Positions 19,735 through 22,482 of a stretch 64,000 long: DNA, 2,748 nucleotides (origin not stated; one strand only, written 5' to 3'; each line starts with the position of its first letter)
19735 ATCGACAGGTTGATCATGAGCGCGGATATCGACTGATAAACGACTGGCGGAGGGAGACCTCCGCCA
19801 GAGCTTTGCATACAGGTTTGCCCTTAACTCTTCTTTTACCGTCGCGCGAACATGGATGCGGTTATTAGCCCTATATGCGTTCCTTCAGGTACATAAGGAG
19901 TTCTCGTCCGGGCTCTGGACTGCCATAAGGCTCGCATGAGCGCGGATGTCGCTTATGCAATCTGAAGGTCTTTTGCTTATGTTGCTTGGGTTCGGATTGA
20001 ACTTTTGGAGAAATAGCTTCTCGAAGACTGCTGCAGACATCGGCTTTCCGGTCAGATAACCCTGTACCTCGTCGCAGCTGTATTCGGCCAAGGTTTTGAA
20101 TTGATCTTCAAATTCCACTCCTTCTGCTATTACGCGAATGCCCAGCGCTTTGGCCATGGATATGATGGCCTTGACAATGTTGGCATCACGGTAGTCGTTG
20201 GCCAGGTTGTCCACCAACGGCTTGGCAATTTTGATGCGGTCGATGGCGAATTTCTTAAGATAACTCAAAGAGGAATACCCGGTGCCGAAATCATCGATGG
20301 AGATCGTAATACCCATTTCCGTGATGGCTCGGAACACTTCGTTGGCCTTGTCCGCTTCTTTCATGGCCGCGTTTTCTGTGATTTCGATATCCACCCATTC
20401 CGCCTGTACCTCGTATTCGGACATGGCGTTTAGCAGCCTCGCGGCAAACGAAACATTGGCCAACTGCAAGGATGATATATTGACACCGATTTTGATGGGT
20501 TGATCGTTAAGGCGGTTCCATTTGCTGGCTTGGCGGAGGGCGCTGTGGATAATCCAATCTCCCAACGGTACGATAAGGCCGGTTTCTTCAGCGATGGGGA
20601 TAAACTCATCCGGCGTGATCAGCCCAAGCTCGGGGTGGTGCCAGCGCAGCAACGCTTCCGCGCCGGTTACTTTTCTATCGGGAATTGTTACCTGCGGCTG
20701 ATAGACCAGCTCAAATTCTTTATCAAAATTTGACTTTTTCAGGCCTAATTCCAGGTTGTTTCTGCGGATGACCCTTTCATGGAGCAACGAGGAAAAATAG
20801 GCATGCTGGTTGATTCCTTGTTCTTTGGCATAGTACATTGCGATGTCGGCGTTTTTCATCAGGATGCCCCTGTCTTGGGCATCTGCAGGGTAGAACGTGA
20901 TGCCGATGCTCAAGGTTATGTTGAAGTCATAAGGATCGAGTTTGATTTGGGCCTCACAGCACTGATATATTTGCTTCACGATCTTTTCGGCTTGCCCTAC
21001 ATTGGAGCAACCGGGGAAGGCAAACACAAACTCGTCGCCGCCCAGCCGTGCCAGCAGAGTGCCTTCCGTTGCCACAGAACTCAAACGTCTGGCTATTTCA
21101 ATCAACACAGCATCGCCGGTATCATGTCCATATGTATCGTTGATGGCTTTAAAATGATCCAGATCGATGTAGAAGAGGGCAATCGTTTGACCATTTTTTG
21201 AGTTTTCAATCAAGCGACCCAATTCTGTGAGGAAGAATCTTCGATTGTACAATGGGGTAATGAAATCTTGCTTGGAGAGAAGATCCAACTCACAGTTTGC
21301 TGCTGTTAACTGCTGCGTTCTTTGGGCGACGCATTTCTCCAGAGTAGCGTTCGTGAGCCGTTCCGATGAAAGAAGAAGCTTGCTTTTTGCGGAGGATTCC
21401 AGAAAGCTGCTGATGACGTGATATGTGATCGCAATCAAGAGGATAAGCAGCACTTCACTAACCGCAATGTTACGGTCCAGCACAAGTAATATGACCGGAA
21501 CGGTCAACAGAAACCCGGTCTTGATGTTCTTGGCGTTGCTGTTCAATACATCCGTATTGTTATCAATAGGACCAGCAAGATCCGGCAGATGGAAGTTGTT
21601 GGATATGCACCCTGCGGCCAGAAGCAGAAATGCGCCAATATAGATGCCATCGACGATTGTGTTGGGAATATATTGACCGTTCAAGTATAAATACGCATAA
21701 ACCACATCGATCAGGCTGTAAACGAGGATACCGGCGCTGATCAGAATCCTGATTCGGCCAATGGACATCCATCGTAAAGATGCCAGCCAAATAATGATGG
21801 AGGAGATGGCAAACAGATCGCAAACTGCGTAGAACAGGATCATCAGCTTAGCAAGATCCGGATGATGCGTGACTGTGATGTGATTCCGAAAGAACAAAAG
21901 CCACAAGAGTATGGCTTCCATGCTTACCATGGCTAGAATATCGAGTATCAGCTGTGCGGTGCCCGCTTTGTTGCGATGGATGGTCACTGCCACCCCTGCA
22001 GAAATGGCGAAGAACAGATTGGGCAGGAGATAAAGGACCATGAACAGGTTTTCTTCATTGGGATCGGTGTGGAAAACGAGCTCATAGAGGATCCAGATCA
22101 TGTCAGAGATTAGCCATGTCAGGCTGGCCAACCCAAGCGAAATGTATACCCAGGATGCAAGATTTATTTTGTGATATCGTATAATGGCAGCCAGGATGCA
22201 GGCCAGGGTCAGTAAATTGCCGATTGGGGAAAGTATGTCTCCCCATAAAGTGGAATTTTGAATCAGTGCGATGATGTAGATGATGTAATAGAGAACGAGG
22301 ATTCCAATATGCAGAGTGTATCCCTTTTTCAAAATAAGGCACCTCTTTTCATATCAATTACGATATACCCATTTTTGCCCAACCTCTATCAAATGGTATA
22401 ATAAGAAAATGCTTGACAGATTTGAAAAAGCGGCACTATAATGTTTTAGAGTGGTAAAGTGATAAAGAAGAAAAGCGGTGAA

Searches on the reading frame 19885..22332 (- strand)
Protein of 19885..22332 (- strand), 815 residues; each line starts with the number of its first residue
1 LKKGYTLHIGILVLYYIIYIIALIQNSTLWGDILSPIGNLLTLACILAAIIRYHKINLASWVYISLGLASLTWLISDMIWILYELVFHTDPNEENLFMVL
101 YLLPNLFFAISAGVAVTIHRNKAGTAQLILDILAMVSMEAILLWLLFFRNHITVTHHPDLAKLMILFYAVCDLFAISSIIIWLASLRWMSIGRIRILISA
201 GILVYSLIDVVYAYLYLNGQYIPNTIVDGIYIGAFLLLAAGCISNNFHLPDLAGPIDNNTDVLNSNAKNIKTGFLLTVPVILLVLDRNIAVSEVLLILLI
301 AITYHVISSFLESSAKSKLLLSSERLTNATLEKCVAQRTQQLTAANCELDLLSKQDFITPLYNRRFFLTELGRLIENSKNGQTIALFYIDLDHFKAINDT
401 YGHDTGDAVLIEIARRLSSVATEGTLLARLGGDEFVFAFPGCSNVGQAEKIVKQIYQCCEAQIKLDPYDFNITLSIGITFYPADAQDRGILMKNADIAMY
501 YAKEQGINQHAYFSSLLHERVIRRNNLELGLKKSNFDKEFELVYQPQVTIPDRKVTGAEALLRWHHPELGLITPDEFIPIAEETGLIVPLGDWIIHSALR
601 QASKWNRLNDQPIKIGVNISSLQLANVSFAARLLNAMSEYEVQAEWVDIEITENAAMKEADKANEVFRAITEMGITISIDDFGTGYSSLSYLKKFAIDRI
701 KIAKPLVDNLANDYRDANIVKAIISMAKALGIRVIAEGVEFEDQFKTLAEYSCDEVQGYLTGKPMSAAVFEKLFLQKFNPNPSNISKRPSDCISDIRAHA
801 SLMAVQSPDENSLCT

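Call 44: search_protein_families(library=pfam, proteins=[window:19885-22332:-], max_evalue=0.00001)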
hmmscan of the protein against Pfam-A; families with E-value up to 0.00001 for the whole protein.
window:19885-22332:- (815 aa): 2 families
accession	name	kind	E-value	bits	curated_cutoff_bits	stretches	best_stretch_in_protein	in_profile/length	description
PF00563.25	EAL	-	5.9e-72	242.3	31.3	1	538-764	11-236/236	EAL domain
PF00990.26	GGDEF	-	1e-43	149.4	23.8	1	354-509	2-161/161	Diguanylate cyclase, GGDEF domain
